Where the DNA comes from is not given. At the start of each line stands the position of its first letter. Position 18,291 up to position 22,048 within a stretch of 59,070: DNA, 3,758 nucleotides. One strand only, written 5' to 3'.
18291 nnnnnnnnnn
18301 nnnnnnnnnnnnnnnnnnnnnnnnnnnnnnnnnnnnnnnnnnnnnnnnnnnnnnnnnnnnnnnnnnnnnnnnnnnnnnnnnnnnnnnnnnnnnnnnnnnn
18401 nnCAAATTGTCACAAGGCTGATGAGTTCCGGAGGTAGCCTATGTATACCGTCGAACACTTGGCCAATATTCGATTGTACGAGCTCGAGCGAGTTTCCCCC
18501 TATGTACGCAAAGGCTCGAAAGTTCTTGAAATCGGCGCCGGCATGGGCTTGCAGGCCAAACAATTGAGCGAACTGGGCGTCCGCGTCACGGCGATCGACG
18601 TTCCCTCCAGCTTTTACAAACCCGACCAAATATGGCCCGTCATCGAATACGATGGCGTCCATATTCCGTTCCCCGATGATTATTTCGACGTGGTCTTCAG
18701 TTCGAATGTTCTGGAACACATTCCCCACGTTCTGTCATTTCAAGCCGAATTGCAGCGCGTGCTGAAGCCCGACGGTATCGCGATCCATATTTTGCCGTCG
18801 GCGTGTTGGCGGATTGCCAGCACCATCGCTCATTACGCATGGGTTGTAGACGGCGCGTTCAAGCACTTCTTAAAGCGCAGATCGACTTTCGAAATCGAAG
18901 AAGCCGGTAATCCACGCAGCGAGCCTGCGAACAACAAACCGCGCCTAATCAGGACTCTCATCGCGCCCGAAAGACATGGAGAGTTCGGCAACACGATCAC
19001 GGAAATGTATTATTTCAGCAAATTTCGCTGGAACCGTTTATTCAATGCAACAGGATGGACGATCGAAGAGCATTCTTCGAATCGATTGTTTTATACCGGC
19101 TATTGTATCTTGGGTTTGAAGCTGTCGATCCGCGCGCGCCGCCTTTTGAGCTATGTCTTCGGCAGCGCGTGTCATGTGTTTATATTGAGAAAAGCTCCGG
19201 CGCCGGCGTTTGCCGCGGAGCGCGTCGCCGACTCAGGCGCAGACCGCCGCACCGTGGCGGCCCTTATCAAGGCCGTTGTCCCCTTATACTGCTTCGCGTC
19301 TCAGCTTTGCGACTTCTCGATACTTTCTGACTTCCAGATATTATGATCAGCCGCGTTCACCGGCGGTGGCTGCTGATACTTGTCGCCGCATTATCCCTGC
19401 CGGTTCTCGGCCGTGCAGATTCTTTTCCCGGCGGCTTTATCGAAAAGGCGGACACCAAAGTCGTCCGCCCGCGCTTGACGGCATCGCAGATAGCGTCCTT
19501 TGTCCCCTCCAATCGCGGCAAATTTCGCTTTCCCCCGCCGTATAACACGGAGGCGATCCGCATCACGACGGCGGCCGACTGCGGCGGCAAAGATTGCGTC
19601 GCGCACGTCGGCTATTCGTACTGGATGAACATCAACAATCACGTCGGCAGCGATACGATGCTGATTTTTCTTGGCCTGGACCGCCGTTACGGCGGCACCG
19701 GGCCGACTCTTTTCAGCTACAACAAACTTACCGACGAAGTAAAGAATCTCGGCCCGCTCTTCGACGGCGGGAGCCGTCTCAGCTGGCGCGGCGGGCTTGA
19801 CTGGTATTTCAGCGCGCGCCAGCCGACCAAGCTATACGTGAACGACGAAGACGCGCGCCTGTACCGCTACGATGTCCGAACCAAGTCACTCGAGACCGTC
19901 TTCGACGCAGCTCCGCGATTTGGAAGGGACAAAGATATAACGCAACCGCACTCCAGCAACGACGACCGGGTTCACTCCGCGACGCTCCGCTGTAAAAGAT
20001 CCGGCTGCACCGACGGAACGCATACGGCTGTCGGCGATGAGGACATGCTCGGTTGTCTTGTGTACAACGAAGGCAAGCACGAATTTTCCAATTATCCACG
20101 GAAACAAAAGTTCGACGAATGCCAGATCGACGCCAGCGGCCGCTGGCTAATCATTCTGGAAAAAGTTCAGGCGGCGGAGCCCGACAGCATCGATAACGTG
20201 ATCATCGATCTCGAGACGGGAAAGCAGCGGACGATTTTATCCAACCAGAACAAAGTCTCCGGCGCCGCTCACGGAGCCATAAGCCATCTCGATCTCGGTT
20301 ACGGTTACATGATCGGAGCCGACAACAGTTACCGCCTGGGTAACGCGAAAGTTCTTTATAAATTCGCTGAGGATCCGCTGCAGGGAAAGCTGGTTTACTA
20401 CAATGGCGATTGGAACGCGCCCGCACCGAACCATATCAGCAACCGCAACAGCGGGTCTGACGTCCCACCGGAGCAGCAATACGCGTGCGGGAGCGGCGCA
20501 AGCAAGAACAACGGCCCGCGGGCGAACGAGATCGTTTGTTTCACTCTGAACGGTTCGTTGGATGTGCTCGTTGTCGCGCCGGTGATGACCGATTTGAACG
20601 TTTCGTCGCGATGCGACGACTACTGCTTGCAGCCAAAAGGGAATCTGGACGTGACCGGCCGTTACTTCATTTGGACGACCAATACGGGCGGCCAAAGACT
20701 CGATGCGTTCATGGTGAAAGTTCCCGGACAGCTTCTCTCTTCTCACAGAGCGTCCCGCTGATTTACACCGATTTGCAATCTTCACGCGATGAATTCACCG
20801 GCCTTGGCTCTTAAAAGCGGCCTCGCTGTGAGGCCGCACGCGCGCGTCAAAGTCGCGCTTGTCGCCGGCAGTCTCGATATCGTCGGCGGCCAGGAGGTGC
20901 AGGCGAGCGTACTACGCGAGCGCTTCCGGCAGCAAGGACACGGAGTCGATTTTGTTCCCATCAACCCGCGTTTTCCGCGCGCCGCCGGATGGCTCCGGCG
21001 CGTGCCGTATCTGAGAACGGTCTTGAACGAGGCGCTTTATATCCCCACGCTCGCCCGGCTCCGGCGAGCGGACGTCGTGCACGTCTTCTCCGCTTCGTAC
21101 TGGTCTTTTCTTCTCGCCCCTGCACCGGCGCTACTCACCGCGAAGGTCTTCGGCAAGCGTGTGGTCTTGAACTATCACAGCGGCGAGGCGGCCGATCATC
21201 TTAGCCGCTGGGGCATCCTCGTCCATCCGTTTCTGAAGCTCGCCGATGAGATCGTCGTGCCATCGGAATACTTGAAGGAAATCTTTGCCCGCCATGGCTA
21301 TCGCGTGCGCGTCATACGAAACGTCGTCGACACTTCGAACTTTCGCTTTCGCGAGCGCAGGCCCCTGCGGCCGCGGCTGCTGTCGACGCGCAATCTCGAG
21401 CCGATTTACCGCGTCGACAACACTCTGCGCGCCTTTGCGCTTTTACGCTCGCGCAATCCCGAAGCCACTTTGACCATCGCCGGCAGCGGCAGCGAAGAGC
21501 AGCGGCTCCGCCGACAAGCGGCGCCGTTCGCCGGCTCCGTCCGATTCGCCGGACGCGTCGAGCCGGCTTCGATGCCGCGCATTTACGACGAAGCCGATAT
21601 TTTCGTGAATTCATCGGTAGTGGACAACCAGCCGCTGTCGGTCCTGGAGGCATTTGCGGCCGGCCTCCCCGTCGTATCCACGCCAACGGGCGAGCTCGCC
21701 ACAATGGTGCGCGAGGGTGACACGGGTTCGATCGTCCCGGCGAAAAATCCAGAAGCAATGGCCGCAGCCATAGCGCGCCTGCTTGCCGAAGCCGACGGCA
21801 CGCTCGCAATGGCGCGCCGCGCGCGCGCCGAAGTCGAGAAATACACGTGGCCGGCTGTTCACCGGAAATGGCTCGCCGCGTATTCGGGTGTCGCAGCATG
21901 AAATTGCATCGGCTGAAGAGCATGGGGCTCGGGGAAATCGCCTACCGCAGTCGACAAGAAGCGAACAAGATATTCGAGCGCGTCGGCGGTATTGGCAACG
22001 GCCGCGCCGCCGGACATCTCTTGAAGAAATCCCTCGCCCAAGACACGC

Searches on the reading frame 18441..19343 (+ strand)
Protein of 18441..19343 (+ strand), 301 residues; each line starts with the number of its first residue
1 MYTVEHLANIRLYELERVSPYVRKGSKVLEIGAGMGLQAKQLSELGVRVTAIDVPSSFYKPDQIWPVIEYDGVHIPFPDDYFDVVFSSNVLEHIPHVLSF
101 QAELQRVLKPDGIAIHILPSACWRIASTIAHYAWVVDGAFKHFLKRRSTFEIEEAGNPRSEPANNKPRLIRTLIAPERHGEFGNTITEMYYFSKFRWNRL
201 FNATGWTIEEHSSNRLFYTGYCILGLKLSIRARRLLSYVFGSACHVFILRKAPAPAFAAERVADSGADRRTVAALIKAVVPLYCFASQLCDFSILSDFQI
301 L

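Call 20: search_protein_families(library=pfam, proteins=[window:18441-19343:+], max_evalue=0.001)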
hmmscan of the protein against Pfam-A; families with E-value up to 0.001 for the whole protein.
window:18441-19343:+ (301 aa): 5 families
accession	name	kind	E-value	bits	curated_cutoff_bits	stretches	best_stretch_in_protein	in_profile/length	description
PF08241.18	Methyltransf_11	-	5.3e-17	62.7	21.2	1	29-115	1-94/95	Methyltransferase domain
PF13489.12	Methyltransf_23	-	6.6e-15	55.7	27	1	15-148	13-124/164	Methyltransferase domain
PF13649.12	Methyltransf_25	-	6.4e-11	43.2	27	1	28-112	1-97/97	Methyltransferase domain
PF08242.18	Methyltransf_12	-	7.7e-09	36.6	30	1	29-113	1-97/98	Methyltransferase domain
PF13847.12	Methyltransf_31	-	1.4e-06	28.5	27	1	75-117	66-110/145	Methyltransferase domain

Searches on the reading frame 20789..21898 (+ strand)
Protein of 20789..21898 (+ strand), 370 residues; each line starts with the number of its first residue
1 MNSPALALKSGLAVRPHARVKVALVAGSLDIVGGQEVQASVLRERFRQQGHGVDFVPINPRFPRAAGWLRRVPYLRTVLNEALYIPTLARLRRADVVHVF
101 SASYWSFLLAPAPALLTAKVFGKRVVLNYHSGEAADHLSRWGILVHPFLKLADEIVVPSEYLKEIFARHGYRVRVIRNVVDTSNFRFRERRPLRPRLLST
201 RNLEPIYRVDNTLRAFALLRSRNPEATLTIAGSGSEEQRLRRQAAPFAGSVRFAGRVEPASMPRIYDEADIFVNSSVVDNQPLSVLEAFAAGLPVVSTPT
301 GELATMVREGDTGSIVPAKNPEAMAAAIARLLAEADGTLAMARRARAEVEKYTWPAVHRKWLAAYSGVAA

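Call 4: search_protein_families(library=pfam, proteins=[window:20789-21898:+], max_evalue=1)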
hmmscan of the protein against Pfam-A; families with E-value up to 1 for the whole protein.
window:20789-21898:+ (370 aa): 6 families
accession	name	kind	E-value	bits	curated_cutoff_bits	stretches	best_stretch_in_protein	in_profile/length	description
PF13692.12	Glyco_trans_1_4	-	1e-31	110.5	27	1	195-333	2-141/142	Glycosyl transferases group 1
PF00534.26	Glycos_transf_1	-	4.2e-29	101.7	26.4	1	193-346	14-170/172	Glycosyl transferases group 1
PF13439.12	Glyco_transf_4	-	1.2e-14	55.1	28.5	1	32-183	1-169/170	Glycosyltransferase Family 4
PF13524.12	Glyco_trans_1_2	-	8.6e-14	52.1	25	1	219-355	9-136/144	Glycosyl transferase-like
PF20706.3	GT4-conflict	-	6.6e-09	35.7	26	1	199-358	203-382/385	Family 4 Glycosyltransferase in conflict systems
PF13579.12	Glyco_trans_4_4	-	5.7e-08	33.7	29.7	1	34-178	2-157/158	Glycosyl transferase 4-like domain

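Call 41: search_protein_families(library=ncbifam, proteins=[window:20789-21898:+], max_evalue=1e-10)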
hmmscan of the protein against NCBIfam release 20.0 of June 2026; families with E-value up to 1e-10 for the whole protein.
window:20789-21898:+ (370 aa): 12 families
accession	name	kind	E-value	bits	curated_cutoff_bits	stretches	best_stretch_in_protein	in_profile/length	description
TIGR03088.1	stp2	hypoth_equivalog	6.4e-25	88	409.05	1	144-365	136-370/374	TIGR03088 family PEP-CTERM/XrtA system glycosyltransferase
NF041876.1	EPS_EpsE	equivalog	1.5e-24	87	400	1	171-351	186-378/389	exopolysaccharide biosynthesis GT4 family glycosyltransferase EpsE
TIGR04063.1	stp3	hypoth_equivalog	1.1e-19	70.6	442.05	1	152-367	158-394/397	TIGR04063 family PEP-CTERM/XrtA system glycosyltransferase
TIGR04047.1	MSMEG_0565_glyc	hypoth_equivalog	2.8e-19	69.4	259.85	1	156-366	144-372/373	MSMEG_0565 family glycosyltransferase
TIGR03999.1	thiol_BshA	equivalog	1.7e-18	66.7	273.7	1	152-367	145-372/375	N-acetyl-alpha-D-glucosaminyl L-malate synthase BshA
TIGR03449.1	mycothiol_MshA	equivalog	1.9e-17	63.3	462.5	1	207-366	233-401/406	D-inositol-3-phosphate glycosyltransferase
NF038011.1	PelF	equivalog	6.7e-15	55.1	100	1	172-352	281-475/489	GT4 family glycosyltransferase PelF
NF053787.1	GlcN_PG_synth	equivalog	1.1e-13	50.8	480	1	260-368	253-359/361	N-acetylglucosaminyl phosphatidylglycerol synthase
TIGR04157.1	glyco_rSAM_CFB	subfamily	1.2e-12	47.6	400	1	203-333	236-365/406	TIGR04157 family glycosyltransferase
NF038229.1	Glyco4_Geo_Pelo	equivalog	4.6e-12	45.6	400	1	161-352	123-319/338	GPMC system family 4 glycosyltransferase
NF050056.1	ProtGlycPglH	equivalog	7.8e-11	41.6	600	1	102-363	87-348/354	GalNAc-alpha-(1->4)-GalNAc-alpha-(1->3)-diNAcBac-PP-undecaprenol alpha-1,4-N-acetyl-D-galactosaminyltransferase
TIGR02149.1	glgA_Coryne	subfamily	8.7e-11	41.6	302.4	0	256-368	271-390/391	glycogen synthase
